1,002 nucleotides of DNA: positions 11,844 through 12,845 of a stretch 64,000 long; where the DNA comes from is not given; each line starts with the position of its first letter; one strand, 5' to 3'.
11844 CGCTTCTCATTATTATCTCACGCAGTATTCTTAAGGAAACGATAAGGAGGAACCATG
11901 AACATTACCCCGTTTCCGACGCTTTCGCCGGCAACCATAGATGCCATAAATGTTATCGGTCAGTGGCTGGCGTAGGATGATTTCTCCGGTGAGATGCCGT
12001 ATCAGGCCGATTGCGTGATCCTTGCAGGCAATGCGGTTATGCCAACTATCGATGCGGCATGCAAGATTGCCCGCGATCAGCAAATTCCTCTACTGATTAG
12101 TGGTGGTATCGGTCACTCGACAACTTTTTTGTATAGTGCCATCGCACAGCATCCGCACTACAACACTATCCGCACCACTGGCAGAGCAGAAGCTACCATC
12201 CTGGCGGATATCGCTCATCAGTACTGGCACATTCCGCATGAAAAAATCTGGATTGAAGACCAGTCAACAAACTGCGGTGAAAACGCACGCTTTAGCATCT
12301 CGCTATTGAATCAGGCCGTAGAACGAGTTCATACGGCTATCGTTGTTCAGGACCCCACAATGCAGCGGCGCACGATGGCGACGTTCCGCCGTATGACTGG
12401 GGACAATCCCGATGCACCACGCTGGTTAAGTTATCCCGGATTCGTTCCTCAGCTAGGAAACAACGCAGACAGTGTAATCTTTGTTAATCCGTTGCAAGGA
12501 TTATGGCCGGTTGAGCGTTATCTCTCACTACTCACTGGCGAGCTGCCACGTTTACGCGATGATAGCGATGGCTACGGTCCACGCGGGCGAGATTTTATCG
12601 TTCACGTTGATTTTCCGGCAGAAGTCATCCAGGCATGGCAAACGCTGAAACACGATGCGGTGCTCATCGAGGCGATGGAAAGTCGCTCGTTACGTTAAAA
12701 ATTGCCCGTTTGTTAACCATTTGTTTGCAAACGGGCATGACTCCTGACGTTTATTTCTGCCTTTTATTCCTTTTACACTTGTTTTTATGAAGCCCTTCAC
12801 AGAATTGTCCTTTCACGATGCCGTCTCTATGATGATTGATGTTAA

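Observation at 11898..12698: In-frame amber codon in ydcF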

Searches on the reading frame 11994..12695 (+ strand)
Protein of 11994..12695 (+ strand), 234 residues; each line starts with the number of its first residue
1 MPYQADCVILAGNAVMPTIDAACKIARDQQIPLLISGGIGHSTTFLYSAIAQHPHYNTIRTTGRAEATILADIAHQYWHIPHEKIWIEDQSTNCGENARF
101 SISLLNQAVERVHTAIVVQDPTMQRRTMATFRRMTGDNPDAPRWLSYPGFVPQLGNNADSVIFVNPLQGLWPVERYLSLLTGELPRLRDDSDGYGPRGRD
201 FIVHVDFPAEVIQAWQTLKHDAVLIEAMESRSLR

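Call 14: find_encoding_contigs(protein=window:11994-12695:+, flank=6000, max_places=10)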
Protein window:11994-12695:+ (234 aa): 22 contigs read that carry it; 2 places shown.
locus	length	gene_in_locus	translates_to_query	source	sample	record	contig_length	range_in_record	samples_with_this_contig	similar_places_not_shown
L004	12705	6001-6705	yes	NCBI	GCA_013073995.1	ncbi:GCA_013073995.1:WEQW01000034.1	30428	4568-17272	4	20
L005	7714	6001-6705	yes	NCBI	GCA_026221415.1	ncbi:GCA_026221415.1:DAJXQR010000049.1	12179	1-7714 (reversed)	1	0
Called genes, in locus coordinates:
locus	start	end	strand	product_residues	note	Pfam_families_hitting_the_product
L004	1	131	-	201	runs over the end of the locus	PF02525:Flavodoxin_2, PF03358:FMN_red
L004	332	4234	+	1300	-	PF00270:DEAD (weak), PF13245:AAA_19 (faint), PF00271:Helicase_C, PF04408:WHD_HA2 (weak), PF21010:HA2_C, PF07717:OB_NTP_bind, PF11898:DUF3418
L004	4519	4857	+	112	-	-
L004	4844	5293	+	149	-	-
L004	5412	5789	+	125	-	-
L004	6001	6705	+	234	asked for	PF02698:DUF218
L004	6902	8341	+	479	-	PF00171:Aldedh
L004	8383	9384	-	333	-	PF00044:Gp_dh_N, PF02800:Gp_dh_C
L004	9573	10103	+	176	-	PF01292:Ni_hydr_CYTB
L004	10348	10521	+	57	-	PF27300:YdcA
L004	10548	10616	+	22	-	-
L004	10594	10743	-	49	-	PF01848:HOK_GEF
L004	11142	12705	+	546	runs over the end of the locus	PF02203:TarH, PF00672:HAMP, PF00015:MCPsignal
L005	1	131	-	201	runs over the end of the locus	PF02525:Flavodoxin_2, PF03358:FMN_red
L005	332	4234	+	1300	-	PF00270:DEAD (weak), PF13245:AAA_19 (faint), PF00271:Helicase_C, PF04408:WHD_HA2 (weak), PF21010:HA2_C, PF07717:OB_NTP_bind, PF11898:DUF3418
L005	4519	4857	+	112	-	-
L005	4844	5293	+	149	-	-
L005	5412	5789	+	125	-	-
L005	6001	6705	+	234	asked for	PF02698:DUF218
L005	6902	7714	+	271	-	PF00171:Aldedh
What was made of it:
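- All 22 contigs share an unchanged 234-aa sequence (call 14), although the allele's youth also explains this. The gene downstream of the stop is undecayed (call 14). The allele has spread to at least 22 sequenced isolates (call 14).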

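Call 15: list_cluster_members(proteins=[window:11994-12695:+, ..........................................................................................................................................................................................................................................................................])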
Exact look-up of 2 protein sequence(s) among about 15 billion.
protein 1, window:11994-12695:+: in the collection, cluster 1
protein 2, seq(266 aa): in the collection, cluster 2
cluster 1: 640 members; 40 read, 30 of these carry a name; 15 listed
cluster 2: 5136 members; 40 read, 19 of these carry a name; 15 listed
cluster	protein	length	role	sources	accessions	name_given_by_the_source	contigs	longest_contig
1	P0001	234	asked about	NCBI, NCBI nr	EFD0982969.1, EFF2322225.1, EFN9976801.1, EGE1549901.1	TPA: YdcF family protein [Escherichia coli] | YdcF family protein [Escherichia coli]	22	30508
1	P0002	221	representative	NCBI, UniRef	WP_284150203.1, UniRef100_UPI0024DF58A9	YdcF family protein, partial [Escherichia coli] | YdcF family protein n=1 Tax=Escherichia coli TaxID=562 RepID=UPI0024DF58A9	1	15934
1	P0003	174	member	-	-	DUF218 domain-containing protein YdcF, partial [Escherichia coli] | YdcF family protein [Shigella flexneri]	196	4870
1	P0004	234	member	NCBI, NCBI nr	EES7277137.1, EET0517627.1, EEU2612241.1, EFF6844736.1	YdcF family protein [Escherichia coli]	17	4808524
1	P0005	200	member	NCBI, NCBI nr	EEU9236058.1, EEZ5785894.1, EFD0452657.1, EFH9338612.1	TPA: YdcF family protein [Escherichia coli] | YdcF family protein [Escherichia coli]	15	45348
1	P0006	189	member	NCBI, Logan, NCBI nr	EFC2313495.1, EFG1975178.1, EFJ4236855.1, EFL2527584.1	YdcF family protein [Escherichia coli]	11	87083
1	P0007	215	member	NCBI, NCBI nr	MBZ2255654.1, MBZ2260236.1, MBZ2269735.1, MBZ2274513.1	YdcF family protein [Escherichia coli]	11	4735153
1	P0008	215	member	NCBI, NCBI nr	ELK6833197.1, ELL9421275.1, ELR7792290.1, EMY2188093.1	YdcF family protein, partial [Escherichia coli] | YdcF family protein [Escherichia coli]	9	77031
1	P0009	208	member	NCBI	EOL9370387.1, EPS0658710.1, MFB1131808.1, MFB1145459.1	DUF218 domain-containing protein YdcF, partial [Escherichia coli]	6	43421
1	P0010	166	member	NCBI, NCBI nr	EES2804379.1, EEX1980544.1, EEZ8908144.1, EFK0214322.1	YdcF family protein, partial [Escherichia coli] | YdcF family protein [Escherichia coli]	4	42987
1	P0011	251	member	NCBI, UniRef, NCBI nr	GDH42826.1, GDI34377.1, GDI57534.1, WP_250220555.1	hypothetical protein BvCmsKKP048_02540 [Escherichia coli] | DUF218 domain-containing protein YdcF n=1 Tax=Escherichia coli TaxID=562 ... | DUF218 domain-containing protein YdcF [Escherichia coli]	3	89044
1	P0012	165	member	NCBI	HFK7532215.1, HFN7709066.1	TPA: DUF218 domain-containing protein YdcF, partial [Escherichia coli]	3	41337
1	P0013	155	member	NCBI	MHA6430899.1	DUF218 domain-containing protein YdcF, partial [Escherichia coli]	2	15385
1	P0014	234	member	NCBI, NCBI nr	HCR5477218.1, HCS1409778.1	TPA: YdcF family protein [Shigella dysenteriae] | YdcF family protein [Shigella dysenteriae]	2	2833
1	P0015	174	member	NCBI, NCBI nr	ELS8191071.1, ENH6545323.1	YdcF family protein, partial [Shigella flexneri] | YdcF family protein [Shigella flexneri]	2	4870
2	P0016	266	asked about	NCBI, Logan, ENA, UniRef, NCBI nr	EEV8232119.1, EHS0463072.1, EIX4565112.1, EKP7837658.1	TPA: YdcF family protein [Escherichia coli] | Conserved SAM-binding protein, DUF218 family n=1 Tax=Escherichia coli TaxID=562 ... | DUF218 domain-containing protein YdcF [Escherichia coli]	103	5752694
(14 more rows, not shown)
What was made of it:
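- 11994..12698 (+): Remaining 234 codons of ydcF plus TAA, holding the DUF218 domain; starts at Met33, the candidate restart codon. The exact product is annotated in 22 public contigs (calls 14, 15).
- Annotation pipelines have called this 234-aa ORF as a protein (call 15). The same TAG-derived product is on 22 contigs from separate assemblies and projects (calls 14, 15).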

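Call 18: find_encoding_contigs(protein=P0004, flank=1500, max_places=4)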
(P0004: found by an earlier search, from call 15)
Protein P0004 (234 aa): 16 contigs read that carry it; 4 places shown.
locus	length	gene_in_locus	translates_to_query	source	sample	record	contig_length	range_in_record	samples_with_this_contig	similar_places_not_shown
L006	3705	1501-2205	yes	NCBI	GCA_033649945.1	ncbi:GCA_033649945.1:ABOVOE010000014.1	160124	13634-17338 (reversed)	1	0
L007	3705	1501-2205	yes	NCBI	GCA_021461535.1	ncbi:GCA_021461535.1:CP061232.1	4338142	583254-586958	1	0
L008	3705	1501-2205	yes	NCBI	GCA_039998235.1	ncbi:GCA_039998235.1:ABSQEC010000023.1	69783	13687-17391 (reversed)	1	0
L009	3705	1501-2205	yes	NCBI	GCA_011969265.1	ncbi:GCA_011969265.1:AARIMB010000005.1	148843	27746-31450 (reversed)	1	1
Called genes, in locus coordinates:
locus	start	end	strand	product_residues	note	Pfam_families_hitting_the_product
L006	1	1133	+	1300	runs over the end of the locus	PF00270:DEAD (weak), PF13245:AAA_19 (faint), PF00271:Helicase_C, PF04408:WHD_HA2 (weak), PF21010:HA2_C, PF07717:OB_NTP_bind, PF11898:DUF3418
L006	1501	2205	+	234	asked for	PF02698:DUF218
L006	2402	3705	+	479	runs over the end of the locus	PF00171:Aldedh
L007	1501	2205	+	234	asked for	PF02698:DUF218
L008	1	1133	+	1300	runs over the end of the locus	PF00270:DEAD (weak), PF00271:Helicase_C, PF04408:WHD_HA2 (weak), PF21010:HA2_C, PF07717:OB_NTP_bind, PF11898:DUF3418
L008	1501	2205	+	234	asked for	PF02698:DUF218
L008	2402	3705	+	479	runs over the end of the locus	PF00171:Aldedh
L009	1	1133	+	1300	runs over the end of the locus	PF00270:DEAD (weak), PF13245:AAA_19 (faint), PF00271:Helicase_C, PF04408:WHD_HA2 (weak), PF21010:HA2_C, PF07717:OB_NTP_bind, PF11898:DUF3418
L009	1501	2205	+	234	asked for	PF02698:DUF218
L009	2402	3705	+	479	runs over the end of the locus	PF00171:Aldedh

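Call 19: find_encoding_contigs(protein=P0014, flank=1500, max_places=3)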
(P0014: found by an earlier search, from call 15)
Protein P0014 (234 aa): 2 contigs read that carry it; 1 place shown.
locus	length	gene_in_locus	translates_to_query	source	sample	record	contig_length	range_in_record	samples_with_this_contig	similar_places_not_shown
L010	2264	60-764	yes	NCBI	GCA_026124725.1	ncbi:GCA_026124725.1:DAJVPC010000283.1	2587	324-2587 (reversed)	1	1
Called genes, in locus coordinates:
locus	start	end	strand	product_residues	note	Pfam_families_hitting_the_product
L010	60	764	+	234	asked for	PF02698:DUF218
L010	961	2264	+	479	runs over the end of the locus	PF00171:Aldedh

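Call 49: find_encoding_contigs(protein=P0016, flank=10000, max_places=10)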
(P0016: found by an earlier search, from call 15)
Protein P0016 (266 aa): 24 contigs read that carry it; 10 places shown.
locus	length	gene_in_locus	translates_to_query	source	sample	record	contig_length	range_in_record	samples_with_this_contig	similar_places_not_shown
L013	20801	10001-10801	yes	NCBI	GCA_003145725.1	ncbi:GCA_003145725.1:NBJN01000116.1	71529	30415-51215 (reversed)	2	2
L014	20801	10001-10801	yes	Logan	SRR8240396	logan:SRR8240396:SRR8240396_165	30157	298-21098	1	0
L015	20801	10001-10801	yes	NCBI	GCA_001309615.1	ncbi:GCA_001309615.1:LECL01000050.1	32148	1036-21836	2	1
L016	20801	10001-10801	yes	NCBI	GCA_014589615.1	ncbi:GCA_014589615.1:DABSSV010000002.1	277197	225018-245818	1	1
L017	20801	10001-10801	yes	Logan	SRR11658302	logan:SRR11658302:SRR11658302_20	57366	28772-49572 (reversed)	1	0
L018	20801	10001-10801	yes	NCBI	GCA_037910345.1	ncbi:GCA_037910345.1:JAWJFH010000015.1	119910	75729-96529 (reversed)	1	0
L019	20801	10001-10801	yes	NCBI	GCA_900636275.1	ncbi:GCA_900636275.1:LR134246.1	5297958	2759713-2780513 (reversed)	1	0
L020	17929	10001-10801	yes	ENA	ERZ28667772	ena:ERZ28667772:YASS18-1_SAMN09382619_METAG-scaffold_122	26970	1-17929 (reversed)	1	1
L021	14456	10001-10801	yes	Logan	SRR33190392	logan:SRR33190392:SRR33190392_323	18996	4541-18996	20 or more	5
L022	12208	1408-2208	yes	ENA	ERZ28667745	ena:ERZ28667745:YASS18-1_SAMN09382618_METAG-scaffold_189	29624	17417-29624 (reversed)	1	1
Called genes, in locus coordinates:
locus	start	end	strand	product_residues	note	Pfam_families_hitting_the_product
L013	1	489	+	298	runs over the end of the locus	PF01148:CTP_transf_1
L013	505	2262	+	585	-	PF00561:Abhydrolase_1 (weak), PF12146:Hydrolase_4, PF12147:Methyltransf_20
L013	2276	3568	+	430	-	PF00782:DSPc, PF22785:Tc-R-P (weak)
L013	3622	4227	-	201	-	PF02525:Flavodoxin_2, PF03358:FMN_red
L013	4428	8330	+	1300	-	PF00270:DEAD (weak), PF13245:AAA_19 (faint), PF00271:Helicase_C, PF04408:WHD_HA2 (weak), PF21010:HA2_C, PF07717:OB_NTP_bind, PF11898:DUF3418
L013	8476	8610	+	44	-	-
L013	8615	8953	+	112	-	-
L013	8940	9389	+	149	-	-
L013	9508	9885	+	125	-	-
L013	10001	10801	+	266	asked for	PF02698:DUF218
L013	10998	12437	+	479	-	PF00171:Aldedh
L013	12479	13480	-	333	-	PF00044:Gp_dh_N, PF02800:Gp_dh_C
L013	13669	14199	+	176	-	PF01292:Ni_hydr_CYTB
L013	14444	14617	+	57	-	PF27300:YdcA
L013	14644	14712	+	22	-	-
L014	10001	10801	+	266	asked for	PF02698:DUF218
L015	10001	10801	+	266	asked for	PF02698:DUF218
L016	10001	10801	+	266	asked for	PF02698:DUF218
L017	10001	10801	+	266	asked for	PF02698:DUF218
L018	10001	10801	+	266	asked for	PF02698:DUF218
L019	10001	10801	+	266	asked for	PF02698:DUF218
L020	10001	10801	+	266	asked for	PF02698:DUF218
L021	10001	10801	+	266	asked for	PF02698:DUF218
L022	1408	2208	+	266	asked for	PF02698:DUF218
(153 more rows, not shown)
